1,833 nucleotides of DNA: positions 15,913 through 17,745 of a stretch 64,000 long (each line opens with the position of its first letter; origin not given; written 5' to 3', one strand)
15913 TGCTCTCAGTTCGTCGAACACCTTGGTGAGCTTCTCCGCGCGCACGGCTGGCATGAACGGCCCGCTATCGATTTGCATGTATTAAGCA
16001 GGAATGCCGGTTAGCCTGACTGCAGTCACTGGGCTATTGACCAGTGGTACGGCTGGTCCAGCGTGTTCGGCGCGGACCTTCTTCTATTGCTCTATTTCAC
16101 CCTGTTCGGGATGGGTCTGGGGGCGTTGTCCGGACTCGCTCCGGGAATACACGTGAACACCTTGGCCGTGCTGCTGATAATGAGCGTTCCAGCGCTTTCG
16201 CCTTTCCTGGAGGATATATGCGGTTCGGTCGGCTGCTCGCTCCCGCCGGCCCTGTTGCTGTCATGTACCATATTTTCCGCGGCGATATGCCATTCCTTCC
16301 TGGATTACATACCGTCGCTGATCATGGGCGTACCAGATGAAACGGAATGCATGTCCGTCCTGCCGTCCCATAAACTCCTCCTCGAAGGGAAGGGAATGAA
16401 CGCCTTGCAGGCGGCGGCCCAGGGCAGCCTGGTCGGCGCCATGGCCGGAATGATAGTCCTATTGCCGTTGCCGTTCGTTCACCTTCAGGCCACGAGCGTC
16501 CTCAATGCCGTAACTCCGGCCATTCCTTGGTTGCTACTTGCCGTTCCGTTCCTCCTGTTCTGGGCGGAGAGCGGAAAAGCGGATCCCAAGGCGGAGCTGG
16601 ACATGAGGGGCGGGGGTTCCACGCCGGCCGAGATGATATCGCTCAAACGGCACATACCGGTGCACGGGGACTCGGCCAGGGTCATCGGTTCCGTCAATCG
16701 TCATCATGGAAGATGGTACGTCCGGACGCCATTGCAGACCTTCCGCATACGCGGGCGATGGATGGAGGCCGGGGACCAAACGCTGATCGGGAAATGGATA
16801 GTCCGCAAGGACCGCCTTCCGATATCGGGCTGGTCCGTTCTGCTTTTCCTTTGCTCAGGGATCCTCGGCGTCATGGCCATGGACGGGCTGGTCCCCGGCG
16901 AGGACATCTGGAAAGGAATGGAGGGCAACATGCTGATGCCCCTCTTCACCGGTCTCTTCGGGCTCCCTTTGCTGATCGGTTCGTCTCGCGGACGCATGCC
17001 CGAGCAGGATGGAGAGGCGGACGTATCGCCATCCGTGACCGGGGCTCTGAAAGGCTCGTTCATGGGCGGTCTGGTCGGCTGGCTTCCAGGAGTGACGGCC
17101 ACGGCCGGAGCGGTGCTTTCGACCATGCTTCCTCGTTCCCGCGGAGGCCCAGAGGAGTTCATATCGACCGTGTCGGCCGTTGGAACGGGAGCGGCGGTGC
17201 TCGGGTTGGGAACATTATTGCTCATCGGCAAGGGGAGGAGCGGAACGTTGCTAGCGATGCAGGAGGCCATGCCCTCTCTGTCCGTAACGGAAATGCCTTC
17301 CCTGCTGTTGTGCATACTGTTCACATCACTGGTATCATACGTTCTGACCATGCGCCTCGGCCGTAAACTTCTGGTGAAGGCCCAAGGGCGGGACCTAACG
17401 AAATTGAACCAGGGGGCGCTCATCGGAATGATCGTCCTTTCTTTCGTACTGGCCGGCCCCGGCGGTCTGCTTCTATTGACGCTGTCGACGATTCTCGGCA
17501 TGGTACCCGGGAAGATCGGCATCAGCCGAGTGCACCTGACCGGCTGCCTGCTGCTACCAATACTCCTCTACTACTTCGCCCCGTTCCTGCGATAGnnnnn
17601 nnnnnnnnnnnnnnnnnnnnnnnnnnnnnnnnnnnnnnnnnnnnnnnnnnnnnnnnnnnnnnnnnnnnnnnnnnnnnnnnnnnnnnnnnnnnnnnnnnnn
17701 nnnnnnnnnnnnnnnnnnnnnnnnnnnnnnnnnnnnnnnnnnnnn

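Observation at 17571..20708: Translationally coupled operon of a Walker-less RadB-like protein, a 79-aa helical protein and a PolB2-like polymerase with degenerate motifs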

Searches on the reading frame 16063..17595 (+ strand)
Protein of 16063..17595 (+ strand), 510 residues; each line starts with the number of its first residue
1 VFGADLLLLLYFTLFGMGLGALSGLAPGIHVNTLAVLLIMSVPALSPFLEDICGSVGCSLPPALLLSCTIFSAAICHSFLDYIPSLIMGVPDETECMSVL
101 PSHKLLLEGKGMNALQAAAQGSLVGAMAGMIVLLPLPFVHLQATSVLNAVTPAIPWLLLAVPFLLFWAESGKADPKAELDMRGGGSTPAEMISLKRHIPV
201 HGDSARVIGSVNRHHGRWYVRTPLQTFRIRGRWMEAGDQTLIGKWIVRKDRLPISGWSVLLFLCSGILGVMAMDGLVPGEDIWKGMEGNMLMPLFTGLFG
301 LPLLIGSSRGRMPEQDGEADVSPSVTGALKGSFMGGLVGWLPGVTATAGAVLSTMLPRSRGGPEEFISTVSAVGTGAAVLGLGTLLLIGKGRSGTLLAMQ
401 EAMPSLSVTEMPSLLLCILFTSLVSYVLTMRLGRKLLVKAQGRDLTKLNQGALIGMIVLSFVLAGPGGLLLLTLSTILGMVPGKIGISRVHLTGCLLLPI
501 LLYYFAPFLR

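Call 3: search_protein_families(library=pfam, proteins=[window:16063-17595:+], max_evalue=0.1)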
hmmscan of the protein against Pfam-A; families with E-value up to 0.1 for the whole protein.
window:16063-17595:+ (510 aa): 1 family
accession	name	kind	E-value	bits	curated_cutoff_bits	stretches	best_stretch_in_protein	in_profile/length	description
PF01970.21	TctA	-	3.8e-37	128.4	28.9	2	257-492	149-421/423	Tripartite tricarboxylate transporter TctA family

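Call 4: search_protein_families(library=ncbifam, proteins=[window:16063-17595:+], max_evalue=0.1)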
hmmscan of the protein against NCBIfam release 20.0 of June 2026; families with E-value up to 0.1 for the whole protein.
window:16063-17595:+ (510 aa): 0 families
